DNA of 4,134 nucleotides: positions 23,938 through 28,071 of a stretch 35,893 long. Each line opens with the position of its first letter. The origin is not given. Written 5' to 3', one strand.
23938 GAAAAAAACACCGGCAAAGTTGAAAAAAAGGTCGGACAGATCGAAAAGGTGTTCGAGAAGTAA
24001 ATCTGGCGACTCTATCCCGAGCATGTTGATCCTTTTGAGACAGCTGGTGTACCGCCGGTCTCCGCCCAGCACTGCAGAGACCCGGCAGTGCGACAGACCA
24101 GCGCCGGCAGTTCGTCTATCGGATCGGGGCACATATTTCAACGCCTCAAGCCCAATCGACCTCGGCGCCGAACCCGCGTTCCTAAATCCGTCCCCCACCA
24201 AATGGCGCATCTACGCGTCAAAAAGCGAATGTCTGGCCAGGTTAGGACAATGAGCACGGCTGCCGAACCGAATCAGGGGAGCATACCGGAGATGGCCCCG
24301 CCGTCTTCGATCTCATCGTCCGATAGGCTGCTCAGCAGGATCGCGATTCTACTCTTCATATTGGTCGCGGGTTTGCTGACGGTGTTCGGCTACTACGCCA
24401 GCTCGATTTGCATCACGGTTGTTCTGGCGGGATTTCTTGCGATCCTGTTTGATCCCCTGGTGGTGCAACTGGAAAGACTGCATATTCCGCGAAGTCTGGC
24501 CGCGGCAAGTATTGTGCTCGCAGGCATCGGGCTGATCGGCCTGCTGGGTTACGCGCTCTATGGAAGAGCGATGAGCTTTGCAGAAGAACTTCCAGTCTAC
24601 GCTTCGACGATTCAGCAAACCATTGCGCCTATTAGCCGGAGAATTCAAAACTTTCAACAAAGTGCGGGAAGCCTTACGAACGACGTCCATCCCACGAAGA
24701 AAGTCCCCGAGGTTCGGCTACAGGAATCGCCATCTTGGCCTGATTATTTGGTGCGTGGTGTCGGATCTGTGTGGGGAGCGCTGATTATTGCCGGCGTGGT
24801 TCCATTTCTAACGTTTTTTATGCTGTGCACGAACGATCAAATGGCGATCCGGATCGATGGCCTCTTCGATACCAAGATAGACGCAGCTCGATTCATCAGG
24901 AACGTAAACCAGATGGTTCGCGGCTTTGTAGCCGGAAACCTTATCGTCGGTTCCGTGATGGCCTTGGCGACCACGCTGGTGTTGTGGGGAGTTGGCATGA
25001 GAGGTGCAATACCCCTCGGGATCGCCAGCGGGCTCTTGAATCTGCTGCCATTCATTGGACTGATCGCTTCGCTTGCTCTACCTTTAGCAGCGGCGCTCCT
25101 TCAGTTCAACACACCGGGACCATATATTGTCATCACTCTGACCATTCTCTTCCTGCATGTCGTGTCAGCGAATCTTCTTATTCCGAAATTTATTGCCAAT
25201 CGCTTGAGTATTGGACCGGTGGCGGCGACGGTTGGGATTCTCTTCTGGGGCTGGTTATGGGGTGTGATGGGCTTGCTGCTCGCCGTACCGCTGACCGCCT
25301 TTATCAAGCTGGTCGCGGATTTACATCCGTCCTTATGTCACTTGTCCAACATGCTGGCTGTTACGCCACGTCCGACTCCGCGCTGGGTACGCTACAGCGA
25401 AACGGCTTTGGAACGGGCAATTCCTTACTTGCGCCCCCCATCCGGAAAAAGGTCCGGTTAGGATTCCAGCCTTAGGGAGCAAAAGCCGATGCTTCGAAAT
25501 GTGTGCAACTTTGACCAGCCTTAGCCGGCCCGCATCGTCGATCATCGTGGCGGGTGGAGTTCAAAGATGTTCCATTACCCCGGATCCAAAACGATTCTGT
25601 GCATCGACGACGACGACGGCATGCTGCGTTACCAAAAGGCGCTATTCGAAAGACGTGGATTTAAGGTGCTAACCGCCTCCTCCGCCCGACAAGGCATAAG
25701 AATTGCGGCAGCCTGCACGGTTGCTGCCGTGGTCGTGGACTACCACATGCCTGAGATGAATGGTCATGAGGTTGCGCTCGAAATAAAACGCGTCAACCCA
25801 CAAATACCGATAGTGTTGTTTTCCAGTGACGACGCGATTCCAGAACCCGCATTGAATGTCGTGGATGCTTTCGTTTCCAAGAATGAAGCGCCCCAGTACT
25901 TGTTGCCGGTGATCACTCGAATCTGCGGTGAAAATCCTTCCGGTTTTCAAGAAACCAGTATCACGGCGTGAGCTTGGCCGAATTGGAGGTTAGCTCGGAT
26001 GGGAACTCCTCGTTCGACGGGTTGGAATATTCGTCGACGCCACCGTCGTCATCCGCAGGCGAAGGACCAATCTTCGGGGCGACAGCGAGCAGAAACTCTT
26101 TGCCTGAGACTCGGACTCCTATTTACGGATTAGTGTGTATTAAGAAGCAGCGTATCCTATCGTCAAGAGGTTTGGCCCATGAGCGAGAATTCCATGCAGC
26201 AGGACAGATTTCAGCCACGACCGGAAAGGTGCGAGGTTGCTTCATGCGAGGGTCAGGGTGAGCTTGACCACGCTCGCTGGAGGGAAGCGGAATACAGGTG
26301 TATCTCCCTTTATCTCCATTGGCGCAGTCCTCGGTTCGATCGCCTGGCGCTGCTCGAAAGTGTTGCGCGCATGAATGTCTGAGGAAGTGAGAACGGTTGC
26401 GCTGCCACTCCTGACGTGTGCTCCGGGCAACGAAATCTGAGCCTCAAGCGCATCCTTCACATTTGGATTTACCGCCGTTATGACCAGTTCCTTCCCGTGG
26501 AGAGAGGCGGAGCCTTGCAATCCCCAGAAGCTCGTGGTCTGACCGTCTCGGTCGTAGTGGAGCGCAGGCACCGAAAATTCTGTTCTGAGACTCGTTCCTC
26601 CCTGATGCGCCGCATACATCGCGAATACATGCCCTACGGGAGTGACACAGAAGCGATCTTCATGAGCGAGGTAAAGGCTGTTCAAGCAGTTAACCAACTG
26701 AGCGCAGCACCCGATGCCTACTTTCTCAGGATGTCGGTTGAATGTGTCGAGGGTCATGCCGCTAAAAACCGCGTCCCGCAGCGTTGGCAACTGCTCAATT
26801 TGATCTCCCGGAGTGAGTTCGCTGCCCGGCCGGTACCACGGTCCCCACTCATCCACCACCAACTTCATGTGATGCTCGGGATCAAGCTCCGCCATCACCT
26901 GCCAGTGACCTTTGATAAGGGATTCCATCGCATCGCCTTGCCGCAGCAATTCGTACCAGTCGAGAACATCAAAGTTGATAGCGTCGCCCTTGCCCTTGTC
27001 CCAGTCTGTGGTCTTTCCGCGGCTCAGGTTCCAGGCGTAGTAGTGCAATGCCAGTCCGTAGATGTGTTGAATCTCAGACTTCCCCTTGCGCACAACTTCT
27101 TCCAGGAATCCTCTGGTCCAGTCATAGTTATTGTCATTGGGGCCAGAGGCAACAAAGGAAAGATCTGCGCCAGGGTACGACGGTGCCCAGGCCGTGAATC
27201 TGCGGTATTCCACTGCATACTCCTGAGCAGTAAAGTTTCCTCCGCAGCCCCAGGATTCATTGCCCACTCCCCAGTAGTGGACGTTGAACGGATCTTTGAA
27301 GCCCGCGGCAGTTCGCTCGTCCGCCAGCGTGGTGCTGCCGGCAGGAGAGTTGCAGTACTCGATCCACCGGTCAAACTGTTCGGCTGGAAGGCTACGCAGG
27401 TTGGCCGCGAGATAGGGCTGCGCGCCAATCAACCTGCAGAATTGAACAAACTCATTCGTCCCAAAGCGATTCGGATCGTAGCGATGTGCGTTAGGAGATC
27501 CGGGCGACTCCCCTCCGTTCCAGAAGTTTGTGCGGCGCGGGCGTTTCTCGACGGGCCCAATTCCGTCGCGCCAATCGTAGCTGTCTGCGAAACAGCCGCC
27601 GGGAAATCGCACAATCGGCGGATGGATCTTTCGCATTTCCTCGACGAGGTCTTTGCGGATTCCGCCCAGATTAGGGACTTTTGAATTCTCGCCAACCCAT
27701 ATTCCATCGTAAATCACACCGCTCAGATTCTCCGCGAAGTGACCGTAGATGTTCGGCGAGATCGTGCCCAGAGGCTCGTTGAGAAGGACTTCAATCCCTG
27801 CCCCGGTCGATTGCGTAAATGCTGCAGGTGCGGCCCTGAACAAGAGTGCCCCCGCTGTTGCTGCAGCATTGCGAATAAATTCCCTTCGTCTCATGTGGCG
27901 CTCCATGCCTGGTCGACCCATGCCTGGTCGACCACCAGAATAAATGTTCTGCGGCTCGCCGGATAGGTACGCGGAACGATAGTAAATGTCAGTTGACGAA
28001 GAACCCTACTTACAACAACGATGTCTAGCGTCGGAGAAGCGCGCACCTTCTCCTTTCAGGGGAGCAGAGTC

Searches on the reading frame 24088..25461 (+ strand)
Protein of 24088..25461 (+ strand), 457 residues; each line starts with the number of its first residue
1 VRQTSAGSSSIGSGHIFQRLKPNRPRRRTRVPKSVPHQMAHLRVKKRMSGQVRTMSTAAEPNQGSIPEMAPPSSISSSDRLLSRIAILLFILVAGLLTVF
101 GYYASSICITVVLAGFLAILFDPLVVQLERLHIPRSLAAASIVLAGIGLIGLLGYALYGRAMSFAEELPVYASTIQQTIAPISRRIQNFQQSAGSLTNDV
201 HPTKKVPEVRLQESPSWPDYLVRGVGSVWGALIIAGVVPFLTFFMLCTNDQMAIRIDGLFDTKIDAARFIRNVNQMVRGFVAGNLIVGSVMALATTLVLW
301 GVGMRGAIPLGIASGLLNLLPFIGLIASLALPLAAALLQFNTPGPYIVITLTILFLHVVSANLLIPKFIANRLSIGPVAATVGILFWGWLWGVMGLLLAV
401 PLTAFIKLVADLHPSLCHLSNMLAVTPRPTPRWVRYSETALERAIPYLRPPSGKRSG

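Call 78: search_protein_families(library=pfam, proteins=[window:24088-25461:+], max_evalue=0.001)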
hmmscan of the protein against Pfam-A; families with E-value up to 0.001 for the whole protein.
window:24088-25461:+ (457 aa): 1 family
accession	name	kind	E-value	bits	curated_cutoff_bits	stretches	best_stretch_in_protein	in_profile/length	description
PF01594.21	AI-2E_transport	-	7.8e-43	147.3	34.3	1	89-408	5-321/327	AI-2E family transporter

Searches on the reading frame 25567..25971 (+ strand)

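Call 78: search_protein_families(library=pfam, proteins=[window:25567-25971:+], max_evalue=0.001)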
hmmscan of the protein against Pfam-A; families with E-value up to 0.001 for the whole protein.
window:25567-25971:+ (134 aa): 2 families
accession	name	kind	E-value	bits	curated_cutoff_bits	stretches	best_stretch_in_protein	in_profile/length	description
PF00072.30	Response_reg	-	6.9e-16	58.8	30.2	1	10-111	1-105/111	Response regulator receiver domain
PF03709.21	OKR_DC_1_N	-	1.5e-06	28.9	29.3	1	26-107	12-94/111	Orn/Lys/Arg decarboxylase, N-terminal domain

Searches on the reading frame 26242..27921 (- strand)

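Call 95: search_protein_families(library=pfam, proteins=[window:26242-27921:-], max_evalue=0.0001)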
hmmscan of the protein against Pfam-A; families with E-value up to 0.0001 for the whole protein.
window:26242-27921:- (559 aa): 2 families
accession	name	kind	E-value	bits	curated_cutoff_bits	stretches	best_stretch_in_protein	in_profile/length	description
PF06964.18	Alpha-L-AF_C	-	1.7e-31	110.1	27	1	357-550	1-165/165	Alpha-L-arabinofuranosidase C-terminal domain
PF22848.2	ASD1_dom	-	2.2e-10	41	22.2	1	97-170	4-72/239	Alpha-L-arabinofuranosidase 1 domain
